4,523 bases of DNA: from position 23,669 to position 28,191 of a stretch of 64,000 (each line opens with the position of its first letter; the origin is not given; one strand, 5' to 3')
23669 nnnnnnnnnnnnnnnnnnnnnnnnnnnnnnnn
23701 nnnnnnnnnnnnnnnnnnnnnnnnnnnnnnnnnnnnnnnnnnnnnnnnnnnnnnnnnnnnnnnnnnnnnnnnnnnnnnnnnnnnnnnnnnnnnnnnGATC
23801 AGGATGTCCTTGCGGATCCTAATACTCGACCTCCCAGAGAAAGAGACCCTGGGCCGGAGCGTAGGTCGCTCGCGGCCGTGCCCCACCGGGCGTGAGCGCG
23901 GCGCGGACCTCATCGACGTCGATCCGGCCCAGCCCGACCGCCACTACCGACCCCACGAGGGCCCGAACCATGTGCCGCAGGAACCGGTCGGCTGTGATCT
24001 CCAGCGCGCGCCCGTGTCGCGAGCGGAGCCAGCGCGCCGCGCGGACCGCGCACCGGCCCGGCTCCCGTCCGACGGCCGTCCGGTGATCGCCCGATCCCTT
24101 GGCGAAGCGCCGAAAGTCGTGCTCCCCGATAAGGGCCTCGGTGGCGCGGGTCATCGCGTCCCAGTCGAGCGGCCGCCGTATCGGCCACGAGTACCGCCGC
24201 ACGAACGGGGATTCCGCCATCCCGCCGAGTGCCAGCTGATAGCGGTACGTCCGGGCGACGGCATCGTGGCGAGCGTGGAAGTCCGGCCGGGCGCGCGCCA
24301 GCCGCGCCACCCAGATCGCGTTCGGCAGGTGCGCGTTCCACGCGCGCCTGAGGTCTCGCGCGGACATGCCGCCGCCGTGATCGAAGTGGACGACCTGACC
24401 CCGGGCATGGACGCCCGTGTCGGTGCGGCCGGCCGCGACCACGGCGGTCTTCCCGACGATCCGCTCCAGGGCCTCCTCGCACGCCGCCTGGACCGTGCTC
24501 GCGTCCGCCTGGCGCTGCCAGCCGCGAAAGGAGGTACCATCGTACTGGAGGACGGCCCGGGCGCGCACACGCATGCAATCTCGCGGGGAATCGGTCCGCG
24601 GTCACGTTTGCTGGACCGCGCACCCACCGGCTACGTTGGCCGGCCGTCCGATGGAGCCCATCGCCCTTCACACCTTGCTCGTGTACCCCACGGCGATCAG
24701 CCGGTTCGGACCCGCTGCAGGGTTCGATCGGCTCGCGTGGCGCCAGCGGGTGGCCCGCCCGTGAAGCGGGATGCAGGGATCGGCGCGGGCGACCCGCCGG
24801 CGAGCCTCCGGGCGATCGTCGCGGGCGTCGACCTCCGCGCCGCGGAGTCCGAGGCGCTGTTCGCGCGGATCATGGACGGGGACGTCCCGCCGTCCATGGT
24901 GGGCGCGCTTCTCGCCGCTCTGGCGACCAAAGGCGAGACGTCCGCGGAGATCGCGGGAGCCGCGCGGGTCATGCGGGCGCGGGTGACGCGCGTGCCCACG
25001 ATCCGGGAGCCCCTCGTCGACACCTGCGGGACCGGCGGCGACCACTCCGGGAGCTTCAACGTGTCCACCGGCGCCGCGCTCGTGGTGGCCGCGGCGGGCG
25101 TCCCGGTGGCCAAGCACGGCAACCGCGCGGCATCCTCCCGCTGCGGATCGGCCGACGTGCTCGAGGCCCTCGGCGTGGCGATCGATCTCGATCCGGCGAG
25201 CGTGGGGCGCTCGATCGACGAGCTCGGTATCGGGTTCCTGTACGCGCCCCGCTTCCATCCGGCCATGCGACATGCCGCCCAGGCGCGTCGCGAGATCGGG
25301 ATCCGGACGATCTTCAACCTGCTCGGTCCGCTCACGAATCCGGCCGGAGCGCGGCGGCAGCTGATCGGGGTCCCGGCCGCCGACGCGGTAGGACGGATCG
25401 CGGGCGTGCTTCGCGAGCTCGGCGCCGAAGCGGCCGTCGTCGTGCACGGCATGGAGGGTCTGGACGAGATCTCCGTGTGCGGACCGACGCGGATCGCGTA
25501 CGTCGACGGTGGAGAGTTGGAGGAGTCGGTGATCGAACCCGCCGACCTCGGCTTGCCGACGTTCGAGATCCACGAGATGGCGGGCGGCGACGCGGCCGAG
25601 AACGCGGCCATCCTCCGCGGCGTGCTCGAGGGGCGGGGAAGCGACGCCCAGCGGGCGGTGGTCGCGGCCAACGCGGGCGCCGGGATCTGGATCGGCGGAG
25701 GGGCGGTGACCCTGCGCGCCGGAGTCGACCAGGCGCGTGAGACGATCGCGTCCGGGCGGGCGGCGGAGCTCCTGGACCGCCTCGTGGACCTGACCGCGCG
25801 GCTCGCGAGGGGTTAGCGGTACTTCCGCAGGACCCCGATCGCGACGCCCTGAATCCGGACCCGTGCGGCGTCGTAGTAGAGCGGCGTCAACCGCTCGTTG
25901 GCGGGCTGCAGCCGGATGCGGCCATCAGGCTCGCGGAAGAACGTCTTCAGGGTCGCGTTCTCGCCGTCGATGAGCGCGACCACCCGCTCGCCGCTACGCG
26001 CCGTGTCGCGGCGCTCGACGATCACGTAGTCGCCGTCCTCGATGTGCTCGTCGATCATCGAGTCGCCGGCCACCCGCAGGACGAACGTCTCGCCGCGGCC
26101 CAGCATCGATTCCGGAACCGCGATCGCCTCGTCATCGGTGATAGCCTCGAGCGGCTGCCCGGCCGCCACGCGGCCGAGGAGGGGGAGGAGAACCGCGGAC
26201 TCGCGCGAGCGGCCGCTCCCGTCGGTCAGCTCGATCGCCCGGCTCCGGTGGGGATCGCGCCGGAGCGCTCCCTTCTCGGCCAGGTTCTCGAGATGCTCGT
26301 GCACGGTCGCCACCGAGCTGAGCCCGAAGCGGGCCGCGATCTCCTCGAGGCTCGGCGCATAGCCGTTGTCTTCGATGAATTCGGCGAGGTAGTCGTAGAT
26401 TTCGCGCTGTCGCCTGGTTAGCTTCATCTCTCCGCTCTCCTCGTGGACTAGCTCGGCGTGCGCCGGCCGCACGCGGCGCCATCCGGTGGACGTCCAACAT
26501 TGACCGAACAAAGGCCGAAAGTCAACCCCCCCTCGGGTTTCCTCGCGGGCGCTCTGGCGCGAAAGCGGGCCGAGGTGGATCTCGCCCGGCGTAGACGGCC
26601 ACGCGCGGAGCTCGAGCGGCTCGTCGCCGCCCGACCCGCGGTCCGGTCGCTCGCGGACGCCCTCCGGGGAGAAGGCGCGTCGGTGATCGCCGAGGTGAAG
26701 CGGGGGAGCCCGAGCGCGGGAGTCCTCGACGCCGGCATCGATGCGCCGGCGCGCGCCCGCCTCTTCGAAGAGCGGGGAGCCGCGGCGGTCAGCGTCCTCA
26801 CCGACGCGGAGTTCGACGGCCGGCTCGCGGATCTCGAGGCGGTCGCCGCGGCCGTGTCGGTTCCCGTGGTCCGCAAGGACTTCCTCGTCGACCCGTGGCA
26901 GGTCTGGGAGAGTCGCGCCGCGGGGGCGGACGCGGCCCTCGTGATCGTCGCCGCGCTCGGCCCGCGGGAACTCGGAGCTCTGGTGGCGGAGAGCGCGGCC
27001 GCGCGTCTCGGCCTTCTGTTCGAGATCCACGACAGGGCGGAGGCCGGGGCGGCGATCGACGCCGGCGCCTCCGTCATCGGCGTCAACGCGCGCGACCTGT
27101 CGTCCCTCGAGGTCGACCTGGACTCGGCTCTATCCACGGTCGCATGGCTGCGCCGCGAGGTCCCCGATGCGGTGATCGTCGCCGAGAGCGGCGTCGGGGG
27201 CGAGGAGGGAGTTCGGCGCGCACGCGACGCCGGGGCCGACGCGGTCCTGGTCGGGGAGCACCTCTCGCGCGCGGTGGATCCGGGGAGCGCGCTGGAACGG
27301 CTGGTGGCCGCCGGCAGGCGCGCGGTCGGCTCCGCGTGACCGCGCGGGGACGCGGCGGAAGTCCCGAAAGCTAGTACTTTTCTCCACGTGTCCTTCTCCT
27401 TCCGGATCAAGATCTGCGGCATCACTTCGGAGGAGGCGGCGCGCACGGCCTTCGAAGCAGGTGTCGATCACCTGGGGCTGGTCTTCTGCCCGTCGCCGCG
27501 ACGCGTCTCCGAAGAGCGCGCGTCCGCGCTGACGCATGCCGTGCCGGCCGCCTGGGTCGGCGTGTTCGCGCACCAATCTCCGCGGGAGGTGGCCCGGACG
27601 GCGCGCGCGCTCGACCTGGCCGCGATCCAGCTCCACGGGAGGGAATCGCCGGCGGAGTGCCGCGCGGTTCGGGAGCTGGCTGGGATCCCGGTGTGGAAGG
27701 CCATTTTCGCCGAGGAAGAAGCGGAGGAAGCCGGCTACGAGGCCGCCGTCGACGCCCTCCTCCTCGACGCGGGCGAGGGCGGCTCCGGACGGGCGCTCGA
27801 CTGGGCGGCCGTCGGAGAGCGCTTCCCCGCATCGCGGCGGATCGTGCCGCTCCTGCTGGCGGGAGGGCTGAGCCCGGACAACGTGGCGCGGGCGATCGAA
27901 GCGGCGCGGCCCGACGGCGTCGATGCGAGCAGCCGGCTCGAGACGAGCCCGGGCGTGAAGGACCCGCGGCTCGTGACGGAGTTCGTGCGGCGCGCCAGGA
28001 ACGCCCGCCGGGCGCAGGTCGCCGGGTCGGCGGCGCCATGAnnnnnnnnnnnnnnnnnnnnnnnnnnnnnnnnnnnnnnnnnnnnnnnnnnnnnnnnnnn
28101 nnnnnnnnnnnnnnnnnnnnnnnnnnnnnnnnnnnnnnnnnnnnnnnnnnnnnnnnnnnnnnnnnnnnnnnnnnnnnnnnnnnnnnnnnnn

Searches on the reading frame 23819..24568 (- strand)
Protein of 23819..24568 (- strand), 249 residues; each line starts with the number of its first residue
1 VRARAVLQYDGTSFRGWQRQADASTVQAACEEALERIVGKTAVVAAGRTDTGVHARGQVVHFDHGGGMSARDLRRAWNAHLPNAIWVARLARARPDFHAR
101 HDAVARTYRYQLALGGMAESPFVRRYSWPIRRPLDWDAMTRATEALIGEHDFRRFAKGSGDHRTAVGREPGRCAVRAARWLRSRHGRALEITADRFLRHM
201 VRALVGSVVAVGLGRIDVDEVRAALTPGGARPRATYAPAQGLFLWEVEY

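Call 38: search_protein_families(library=pfam, proteins=[window:23819-24568:-], max_evalue=0.00001)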
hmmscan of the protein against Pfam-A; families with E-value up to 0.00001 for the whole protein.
window:23819-24568:- (249 aa): 1 family
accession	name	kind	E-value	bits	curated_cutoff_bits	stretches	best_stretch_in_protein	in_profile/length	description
PF01416.25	PseudoU_synth_1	-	3.6e-30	105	23.3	2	142-249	1-107/108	tRNA pseudouridine synthase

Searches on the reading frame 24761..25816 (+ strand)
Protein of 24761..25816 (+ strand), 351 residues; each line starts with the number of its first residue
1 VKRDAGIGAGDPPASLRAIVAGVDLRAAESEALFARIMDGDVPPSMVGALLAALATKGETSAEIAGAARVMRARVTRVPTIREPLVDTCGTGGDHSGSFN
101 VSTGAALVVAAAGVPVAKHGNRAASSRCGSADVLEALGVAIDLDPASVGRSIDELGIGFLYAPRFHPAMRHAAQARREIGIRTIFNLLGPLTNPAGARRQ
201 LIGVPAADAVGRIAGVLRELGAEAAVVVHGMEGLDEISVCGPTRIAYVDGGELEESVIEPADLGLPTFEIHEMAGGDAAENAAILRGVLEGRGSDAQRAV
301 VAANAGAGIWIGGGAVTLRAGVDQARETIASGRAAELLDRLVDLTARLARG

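Call 38: search_protein_families(library=pfam, proteins=[window:24761-25816:+], max_evalue=0.00001)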
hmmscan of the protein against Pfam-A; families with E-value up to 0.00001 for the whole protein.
window:24761-25816:+ (351 aa): 2 families
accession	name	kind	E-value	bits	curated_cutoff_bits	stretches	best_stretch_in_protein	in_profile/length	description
PF00591.27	Glycos_transf_3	-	5.1e-92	308.5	27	1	83-334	2-252/253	Glycosyl transferase family, a/b domain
PF02885.22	Glycos_trans_3N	-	1.3e-17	63.8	26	1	16-74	4-62/63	Glycosyl transferase family, helical bundle domain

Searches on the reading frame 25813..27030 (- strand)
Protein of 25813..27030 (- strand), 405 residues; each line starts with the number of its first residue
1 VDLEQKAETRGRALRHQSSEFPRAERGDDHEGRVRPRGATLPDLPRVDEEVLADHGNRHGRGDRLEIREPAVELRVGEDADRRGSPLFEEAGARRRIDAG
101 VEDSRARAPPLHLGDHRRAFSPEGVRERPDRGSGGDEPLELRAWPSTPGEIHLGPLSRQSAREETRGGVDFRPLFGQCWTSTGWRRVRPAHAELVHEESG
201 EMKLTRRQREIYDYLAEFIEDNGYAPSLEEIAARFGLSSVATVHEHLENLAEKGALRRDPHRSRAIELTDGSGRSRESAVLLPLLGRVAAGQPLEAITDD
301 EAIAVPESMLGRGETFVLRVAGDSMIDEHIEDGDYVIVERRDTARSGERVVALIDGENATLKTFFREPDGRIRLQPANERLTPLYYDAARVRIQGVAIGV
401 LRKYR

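Call 39: search_protein_families(library=pfam, proteins=[window:25813-27030:-], max_evalue=0.00001)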
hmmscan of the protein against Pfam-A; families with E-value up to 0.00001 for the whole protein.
window:25813-27030:- (405 aa): 2 families
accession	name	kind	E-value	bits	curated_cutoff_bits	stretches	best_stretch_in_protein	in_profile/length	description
PF00717.28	Peptidase_S24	-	2.7e-27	95.2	23.3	1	283-398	1-116/116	Peptidase S24-like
PF01726.22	LexA_DNA_bind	-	1.5e-22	79.6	23.7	1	203-265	3-65/65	LexA DNA binding domain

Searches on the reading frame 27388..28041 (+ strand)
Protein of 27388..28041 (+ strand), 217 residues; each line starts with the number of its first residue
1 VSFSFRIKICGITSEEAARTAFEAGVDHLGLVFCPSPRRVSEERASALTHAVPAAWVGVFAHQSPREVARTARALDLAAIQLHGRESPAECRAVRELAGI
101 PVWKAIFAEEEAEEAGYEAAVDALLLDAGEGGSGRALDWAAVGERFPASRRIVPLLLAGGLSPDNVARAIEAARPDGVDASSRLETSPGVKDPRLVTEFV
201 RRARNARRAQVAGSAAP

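Call 39: search_protein_families(library=pfam, proteins=[window:27388-28041:+], max_evalue=0.00001)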
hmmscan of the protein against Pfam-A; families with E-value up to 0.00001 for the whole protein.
window:27388-28041:+ (217 aa): 1 family
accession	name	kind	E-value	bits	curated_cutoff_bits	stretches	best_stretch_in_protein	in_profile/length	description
PF00697.28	PRAI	-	3.6e-45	154.5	22.7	1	7-201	1-192/193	N-(5'phosphoribosyl)anthranilate (PRA) isomerase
